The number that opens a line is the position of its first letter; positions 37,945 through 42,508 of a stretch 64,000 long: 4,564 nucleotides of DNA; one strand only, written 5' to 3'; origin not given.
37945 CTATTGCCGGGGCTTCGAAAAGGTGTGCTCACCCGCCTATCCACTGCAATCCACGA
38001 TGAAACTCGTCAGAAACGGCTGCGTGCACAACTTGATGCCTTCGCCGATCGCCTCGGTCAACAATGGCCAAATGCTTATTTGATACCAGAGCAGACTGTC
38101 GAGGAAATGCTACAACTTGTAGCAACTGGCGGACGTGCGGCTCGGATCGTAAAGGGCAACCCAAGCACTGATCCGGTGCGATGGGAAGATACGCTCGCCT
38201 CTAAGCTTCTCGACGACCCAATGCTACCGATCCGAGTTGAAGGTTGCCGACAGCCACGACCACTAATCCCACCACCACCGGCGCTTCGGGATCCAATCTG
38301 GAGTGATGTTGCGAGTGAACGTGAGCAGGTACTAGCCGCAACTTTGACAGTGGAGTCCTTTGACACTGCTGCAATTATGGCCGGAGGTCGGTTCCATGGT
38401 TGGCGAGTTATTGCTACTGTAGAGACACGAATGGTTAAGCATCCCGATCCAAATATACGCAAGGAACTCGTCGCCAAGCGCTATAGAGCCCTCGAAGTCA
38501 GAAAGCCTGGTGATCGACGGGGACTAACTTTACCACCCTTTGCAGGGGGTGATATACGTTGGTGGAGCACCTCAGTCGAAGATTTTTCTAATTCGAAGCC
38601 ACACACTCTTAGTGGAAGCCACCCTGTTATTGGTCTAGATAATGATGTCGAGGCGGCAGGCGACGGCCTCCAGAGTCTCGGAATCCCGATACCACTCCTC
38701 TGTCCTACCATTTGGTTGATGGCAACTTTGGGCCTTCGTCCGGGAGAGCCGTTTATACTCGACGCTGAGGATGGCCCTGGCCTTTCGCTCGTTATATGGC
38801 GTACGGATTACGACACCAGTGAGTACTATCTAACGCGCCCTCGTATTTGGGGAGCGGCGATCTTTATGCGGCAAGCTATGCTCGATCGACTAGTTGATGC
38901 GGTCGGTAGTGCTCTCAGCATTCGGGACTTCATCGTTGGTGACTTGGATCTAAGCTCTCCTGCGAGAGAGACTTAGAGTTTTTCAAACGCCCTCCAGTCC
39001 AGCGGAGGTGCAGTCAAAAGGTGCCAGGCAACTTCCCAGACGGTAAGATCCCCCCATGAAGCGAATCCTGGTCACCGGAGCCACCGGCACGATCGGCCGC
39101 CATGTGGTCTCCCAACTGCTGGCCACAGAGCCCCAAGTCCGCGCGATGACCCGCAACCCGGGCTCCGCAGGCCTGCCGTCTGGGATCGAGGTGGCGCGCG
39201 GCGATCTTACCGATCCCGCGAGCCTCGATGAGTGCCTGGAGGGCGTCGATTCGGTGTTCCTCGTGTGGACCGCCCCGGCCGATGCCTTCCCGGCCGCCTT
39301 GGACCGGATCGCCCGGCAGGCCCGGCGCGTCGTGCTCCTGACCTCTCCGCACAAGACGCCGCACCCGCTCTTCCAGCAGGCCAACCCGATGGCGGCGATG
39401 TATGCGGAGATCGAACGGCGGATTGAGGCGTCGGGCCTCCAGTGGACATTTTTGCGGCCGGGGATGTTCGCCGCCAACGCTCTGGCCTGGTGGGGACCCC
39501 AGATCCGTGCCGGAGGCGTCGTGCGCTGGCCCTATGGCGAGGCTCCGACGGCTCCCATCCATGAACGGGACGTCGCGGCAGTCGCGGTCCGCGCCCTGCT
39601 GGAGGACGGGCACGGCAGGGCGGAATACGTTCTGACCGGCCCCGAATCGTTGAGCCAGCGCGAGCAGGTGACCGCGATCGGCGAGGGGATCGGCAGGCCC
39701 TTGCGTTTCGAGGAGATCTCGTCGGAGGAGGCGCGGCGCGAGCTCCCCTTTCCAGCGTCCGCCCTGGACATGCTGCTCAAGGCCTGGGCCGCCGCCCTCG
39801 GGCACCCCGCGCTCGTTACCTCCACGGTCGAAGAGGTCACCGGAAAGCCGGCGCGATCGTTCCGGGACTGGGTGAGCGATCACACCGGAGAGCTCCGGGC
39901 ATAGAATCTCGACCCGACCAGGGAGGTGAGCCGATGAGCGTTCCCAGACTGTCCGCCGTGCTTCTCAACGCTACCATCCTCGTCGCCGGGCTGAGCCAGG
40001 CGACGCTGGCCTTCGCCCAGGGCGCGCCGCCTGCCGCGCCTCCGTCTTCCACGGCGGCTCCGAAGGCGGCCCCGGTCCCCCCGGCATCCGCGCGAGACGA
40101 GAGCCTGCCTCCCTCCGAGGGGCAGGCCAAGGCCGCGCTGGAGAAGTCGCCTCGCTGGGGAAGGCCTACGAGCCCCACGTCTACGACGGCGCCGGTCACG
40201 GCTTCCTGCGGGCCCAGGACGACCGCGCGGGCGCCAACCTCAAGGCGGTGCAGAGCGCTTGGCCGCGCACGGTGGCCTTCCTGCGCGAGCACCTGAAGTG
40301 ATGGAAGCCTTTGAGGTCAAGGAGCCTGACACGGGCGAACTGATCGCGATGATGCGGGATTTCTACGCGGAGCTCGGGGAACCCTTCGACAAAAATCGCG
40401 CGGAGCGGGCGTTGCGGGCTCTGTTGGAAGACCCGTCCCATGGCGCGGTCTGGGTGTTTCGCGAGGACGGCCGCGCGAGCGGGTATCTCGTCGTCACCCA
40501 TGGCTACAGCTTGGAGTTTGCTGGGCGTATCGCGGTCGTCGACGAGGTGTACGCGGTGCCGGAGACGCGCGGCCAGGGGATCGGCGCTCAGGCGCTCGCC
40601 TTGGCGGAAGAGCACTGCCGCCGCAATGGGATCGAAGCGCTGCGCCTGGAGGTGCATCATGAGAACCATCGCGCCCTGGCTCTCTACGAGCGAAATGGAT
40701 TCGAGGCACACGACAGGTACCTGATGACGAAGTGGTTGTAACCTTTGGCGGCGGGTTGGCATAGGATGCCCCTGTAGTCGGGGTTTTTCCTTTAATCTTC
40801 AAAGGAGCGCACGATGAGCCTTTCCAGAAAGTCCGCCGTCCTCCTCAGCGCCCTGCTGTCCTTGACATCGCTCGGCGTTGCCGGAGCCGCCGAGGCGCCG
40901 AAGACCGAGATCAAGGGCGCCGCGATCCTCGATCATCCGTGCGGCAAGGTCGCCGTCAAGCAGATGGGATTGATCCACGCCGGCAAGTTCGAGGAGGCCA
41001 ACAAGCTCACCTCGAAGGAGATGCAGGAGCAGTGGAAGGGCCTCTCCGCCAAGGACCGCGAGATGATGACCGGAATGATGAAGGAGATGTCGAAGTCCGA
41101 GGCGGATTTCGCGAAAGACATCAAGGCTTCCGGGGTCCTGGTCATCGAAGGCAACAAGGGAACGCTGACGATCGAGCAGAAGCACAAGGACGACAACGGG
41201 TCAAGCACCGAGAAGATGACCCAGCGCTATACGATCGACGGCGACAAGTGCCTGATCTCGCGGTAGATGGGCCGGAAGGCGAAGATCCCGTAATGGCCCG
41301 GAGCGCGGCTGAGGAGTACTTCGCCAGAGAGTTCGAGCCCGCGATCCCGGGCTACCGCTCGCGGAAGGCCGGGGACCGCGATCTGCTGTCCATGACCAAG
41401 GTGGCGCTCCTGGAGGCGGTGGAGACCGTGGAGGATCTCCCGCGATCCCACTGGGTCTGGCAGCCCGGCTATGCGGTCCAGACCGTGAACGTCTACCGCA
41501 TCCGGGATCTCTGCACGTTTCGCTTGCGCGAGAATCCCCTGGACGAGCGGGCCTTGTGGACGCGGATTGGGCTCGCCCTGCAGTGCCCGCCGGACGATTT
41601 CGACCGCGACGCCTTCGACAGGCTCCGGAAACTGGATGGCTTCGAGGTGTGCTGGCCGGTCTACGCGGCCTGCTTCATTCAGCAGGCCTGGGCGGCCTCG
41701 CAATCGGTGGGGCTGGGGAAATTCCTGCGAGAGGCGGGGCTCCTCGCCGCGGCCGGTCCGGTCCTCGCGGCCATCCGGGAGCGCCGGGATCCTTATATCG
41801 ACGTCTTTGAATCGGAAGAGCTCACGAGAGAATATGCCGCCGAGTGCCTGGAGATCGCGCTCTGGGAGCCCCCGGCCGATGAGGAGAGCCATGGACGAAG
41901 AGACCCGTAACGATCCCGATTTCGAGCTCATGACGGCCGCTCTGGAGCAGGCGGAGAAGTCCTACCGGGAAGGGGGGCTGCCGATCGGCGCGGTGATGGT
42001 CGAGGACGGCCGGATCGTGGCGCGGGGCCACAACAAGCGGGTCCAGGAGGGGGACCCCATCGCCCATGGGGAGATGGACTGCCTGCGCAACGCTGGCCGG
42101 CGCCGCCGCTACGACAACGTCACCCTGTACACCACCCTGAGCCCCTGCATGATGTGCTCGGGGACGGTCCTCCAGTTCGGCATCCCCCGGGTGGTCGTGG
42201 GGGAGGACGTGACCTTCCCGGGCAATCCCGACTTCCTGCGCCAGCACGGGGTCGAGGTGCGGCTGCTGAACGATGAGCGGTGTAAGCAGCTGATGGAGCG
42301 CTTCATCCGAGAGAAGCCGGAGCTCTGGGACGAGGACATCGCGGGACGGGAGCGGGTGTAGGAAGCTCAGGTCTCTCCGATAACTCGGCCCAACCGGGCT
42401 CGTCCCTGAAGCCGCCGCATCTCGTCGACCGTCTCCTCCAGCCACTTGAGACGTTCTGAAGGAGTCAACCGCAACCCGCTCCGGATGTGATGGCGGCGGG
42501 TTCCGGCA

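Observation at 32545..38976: Giant single-gene low-GC island: 2143-aa STAND NTPase with N-terminal nuclease-like domain (Avs/AVAST-like candidate anti-phage system)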

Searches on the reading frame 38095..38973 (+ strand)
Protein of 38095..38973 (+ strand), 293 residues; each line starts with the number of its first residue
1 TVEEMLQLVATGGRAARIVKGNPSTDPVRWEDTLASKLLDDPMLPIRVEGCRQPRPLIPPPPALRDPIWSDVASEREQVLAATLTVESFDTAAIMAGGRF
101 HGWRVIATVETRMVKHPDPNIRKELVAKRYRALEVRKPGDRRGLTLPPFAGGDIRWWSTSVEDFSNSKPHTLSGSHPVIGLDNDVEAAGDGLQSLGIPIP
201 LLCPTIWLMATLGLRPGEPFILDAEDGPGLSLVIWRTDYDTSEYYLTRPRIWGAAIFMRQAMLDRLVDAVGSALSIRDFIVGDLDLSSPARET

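Call 46: search_protein_families(library=pfam, proteins=[window:38095-38973:+], max_evalue=10)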
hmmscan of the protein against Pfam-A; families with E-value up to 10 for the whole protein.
window:38095-38973:+ (293 aa): 0 families

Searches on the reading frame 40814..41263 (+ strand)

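Call 27: search_protein_families(library=pfam, proteins=[window:40814-41263:+], max_evalue=0.01)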
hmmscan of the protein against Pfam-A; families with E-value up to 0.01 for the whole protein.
window:40814-41263:+ (150 aa): 0 families

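Call 91: search_protein_families(library=pfam, proteins=[window:40814-41263:+], max_evalue=10)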
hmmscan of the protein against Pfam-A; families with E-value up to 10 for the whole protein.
window:40814-41263:+ (150 aa): 2 families
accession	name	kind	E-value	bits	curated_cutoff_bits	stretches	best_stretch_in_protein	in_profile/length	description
PF21516.2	YqeH-like_C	-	0.23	12.4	27.7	1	54-115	14-74/95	YqeH-like, C-terminal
PF01956.21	EMC3_TMCO1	-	1.6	8.9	27.1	1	61-92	63-94/169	Integral membrane protein EMC3/TMCO1-like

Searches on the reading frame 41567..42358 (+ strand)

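Call 27: search_protein_families(library=pfam, proteins=[window:41567-42358:+], max_evalue=0.01)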
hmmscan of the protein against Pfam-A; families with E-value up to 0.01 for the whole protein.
window:41567-42358:+ (264 aa): 7 families
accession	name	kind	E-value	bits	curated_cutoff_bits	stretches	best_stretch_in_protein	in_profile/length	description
PF00383.29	dCMP_cyt_deam_1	-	1.2e-24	86.5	25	1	120-212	6-101/102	Cytidine and deoxycytidylate deaminase zinc-binding region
PF14437.12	MafB19-deam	-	1.1e-21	77.6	27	1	119-249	4-140/142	MafB19-like deaminase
PF18750.7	SNAD4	-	0.0006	20.3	27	1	163-204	29-74/130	Secreted Novel AID/APOBEC-like Deaminase 4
PF08210.17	APOBEC_N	-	0.00078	19.9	25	0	165-204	45-88/170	APOBEC-like N-terminal domain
PF14439.12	Bd3614-deam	-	0.00081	19.8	38.5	1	142-206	13-79/113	Bd3614-like deaminase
PF18778.7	NAD1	-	0.002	18.7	27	0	167-204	51-93/175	Novel AID APOBEC clade 1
PF18772.7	APOBEC2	-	0.002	18.6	26.8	0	167-204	51-92/175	APOBEC2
